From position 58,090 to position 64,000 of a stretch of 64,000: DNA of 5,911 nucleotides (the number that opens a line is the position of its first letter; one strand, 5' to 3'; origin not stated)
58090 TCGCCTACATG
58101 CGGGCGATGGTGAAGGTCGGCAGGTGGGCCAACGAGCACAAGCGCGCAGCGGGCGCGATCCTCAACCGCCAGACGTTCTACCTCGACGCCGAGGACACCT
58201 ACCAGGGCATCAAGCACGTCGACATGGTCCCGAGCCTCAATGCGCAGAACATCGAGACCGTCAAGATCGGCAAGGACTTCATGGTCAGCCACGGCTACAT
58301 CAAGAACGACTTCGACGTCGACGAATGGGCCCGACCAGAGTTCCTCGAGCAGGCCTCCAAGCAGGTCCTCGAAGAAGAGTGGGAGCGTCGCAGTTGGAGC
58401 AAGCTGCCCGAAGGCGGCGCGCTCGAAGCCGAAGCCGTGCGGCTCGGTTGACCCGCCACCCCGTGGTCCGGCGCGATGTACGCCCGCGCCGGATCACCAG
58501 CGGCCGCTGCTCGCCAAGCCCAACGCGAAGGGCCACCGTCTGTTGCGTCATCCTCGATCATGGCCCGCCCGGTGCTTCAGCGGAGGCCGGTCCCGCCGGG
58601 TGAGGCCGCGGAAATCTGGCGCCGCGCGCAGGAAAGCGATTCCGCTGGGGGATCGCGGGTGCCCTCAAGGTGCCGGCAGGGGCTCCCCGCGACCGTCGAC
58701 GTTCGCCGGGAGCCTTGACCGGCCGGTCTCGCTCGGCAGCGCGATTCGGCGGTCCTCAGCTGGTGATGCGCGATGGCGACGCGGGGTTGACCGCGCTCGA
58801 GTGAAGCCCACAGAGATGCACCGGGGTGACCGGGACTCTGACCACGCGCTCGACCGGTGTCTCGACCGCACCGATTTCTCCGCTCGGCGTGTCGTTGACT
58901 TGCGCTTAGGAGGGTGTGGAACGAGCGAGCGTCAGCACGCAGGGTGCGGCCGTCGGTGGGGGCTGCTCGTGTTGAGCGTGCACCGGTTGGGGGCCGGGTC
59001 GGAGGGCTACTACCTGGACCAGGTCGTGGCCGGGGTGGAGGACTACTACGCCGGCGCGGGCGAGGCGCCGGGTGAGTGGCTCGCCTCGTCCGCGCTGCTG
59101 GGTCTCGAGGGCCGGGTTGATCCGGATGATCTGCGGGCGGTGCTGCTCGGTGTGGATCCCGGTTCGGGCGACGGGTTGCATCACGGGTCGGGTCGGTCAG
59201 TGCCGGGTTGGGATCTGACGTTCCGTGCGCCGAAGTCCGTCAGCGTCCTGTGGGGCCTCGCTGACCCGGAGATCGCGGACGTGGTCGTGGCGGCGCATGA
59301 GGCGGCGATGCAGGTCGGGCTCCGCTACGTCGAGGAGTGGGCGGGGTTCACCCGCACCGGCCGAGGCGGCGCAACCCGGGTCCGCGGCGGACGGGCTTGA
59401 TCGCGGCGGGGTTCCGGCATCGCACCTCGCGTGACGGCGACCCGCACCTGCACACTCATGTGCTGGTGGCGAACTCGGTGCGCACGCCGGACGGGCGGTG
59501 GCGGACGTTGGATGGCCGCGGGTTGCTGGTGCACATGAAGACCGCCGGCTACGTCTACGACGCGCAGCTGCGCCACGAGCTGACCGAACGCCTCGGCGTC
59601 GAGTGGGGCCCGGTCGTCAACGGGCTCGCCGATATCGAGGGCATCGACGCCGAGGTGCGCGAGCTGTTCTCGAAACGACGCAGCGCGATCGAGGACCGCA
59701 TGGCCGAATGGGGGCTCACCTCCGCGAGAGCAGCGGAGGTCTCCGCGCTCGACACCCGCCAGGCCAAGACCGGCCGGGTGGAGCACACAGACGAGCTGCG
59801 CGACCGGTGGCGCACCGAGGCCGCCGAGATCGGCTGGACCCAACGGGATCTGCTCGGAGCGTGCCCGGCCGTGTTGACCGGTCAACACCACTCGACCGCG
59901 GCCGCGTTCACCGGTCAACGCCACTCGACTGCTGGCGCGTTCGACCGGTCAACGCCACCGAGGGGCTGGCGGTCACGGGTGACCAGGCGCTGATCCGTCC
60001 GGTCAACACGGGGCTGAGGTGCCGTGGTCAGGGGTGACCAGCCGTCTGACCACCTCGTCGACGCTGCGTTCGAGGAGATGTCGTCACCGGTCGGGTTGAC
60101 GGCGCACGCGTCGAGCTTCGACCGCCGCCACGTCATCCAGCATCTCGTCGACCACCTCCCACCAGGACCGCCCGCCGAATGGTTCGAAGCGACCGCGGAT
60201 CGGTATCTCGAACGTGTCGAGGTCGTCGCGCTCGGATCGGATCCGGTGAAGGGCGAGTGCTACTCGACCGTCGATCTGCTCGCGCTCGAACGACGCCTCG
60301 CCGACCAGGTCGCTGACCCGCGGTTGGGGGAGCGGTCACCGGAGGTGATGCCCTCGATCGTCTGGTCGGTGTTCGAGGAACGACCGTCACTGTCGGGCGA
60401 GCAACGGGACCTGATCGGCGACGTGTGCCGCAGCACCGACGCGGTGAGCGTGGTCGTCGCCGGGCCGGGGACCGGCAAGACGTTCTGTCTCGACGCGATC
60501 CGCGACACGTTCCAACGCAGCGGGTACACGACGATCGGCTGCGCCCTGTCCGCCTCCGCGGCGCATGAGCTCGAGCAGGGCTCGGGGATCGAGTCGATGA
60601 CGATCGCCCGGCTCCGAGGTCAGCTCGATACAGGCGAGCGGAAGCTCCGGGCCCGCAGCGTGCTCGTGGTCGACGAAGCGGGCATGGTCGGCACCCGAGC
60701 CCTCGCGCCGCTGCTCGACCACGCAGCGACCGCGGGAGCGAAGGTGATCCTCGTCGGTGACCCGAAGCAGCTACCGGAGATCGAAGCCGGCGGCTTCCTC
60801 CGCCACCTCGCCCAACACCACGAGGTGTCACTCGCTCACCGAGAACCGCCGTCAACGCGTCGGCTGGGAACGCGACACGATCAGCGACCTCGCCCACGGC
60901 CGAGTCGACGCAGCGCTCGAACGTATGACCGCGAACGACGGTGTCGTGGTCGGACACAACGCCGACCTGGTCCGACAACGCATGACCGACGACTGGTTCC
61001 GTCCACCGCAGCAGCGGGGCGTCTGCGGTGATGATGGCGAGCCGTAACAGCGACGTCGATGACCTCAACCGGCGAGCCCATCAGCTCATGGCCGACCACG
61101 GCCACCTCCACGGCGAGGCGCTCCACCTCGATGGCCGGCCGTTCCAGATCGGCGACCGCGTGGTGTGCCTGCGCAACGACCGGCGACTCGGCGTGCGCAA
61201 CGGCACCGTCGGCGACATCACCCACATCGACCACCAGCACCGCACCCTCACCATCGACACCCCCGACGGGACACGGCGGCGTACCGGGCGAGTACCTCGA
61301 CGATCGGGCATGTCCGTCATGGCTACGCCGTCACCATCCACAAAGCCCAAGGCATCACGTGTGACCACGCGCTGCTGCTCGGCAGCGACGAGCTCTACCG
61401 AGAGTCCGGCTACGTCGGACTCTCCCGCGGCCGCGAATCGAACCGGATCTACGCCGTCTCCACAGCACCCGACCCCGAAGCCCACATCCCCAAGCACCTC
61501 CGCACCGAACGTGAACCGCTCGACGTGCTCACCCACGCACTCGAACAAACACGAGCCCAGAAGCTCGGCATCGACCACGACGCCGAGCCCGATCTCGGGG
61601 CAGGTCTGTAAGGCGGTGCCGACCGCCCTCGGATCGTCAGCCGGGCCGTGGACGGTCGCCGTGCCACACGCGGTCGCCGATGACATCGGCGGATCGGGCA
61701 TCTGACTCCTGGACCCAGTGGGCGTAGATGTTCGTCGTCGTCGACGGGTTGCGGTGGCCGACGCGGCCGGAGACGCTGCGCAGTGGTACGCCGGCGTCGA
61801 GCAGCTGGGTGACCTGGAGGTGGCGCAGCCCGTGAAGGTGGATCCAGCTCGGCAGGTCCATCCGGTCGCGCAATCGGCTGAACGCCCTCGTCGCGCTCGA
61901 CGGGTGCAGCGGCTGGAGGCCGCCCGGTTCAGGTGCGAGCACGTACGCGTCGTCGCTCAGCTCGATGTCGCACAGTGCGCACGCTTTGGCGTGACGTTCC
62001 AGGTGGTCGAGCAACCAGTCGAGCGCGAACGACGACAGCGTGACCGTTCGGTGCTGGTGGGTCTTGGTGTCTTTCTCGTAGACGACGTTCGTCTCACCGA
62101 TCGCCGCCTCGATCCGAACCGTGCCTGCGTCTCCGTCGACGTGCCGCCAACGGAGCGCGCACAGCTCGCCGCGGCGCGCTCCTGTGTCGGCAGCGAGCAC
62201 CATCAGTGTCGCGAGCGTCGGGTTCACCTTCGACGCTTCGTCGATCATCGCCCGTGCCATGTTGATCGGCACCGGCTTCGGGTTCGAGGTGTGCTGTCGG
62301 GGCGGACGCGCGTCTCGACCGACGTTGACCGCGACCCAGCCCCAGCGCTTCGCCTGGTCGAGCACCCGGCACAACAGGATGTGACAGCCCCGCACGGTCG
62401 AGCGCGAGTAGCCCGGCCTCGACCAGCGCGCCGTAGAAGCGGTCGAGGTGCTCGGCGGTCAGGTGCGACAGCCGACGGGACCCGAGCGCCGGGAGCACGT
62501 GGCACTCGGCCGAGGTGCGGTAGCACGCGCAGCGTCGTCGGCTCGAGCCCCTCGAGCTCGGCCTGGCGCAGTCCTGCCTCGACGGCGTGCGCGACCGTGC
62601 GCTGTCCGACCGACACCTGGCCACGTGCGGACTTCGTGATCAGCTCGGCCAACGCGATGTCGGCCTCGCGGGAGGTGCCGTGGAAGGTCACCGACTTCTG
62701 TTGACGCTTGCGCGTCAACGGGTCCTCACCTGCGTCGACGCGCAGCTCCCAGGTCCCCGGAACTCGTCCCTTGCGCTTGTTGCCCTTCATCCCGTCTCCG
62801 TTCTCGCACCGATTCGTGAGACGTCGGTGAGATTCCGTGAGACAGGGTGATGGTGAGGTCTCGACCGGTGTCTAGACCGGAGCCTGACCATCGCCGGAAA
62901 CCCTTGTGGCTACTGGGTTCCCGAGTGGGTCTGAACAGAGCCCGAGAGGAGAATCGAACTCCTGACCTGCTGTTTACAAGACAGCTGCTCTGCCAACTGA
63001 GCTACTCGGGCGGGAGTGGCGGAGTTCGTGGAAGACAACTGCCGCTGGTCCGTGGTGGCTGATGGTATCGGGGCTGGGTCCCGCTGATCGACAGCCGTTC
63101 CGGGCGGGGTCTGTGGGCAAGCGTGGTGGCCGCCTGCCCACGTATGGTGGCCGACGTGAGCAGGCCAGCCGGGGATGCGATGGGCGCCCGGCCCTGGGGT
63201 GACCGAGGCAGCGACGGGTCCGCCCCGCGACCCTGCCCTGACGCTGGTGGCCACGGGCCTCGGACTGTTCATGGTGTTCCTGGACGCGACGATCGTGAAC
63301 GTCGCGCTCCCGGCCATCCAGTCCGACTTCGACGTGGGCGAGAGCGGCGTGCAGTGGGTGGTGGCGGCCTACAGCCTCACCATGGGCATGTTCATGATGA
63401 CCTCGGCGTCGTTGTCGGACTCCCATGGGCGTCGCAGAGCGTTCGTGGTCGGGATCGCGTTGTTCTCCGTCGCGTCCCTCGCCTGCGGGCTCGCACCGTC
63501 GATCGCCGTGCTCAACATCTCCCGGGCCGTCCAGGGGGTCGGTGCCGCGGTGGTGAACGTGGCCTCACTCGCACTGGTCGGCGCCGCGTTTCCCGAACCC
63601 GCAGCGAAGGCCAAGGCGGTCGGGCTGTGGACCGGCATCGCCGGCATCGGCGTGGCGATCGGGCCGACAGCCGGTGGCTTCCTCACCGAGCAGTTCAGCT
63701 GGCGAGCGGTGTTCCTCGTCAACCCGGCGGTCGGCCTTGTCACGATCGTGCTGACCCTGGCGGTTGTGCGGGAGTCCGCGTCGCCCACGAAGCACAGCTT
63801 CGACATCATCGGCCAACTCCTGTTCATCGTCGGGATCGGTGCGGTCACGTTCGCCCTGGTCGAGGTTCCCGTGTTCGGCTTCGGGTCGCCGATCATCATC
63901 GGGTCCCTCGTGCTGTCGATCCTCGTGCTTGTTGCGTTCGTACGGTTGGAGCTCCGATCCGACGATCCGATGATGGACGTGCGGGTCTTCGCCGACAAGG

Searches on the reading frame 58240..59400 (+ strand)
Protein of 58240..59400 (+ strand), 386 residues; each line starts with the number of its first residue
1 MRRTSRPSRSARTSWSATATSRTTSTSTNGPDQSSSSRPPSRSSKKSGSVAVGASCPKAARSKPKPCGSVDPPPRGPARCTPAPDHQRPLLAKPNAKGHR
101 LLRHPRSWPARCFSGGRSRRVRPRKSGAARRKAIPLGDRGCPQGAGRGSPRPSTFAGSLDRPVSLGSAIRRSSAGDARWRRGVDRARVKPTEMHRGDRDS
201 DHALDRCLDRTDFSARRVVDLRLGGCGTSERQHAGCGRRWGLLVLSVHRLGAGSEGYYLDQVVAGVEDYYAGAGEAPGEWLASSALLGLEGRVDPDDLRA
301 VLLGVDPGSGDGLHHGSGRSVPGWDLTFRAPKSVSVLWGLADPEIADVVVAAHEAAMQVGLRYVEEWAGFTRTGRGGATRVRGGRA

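Call 8: search_protein_families(library=pfam, max_evalue=0.01, proteins=[window:58240-59400:+])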
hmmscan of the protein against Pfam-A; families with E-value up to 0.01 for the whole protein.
window:58240-59400:+ (386 aa): 1 family
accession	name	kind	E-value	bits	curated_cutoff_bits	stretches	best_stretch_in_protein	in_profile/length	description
PF08751.17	TrwC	-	2.4e-28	100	25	1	255-383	5-136/286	TrwC relaxase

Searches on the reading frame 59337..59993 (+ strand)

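Call 8: search_protein_families(library=pfam, max_evalue=0.01, proteins=[window:59337-59993:+])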
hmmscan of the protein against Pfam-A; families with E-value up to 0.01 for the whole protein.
window:59337-59993:+ (218 aa): 2 families
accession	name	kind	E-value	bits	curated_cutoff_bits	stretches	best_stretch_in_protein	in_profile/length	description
PF08751.17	TrwC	-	2.7e-44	152.3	25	1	17-164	135-285/286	TrwC relaxase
PF04986.18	Y2_Tnp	-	0.0012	19.4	20.9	1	26-85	5-63/183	Putative transposase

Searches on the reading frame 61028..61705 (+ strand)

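Call 8: search_protein_families(library=pfam, max_evalue=0.01, proteins=[window:61028-61705:+])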
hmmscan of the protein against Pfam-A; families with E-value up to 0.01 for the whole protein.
window:61028-61705:+ (225 aa): 1 family
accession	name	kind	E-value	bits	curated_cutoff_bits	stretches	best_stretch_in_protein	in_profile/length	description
PF18335.7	SH3_13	-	2.7e-10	40.3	41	1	13-77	1-64/65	ATP-dependent RecD-like DNA helicase SH3 domain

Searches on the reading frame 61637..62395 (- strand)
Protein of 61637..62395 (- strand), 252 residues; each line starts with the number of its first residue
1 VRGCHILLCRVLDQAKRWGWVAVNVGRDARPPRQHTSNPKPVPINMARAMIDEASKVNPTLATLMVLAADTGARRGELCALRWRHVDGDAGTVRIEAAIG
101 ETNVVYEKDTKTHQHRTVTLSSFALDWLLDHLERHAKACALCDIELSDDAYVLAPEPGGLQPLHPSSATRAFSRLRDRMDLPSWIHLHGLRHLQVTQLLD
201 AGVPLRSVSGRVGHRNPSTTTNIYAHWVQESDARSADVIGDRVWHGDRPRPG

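Call 8: search_protein_families(library=pfam, max_evalue=0.01, proteins=[window:61637-62395:-])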
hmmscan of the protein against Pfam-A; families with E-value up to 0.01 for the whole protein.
window:61637-62395:- (252 aa): 1 family
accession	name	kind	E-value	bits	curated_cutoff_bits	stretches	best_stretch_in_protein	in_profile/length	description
PF00589.27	Phage_integrase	-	3.7e-24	85.8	27.1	1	57-226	20-167/172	Phage integrase family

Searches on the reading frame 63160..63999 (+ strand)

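Call 10: search_protein_families(library=pfam, max_evalue=0.01, proteins=[window:63160-63999:+])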
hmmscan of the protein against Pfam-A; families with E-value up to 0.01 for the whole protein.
window:63160-63999:+ (280 aa): 4 families
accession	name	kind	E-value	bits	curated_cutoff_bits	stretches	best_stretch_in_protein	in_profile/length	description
PF07690.21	MFS_1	-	8.4e-37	127.3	33.4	1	34-255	3-217/347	Major Facilitator Superfamily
PF00083.30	Sugar_tr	-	0.00029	20.3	22.3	1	35-136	9-123/452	Sugar (and other) transporter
PF03092.22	BT1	-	0.0036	16.5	22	1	94-208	60-180/432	BT1 family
PF12832.13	MFS_1_like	-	0.0064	16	25.2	1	63-186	250-372/373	MFS_1 like family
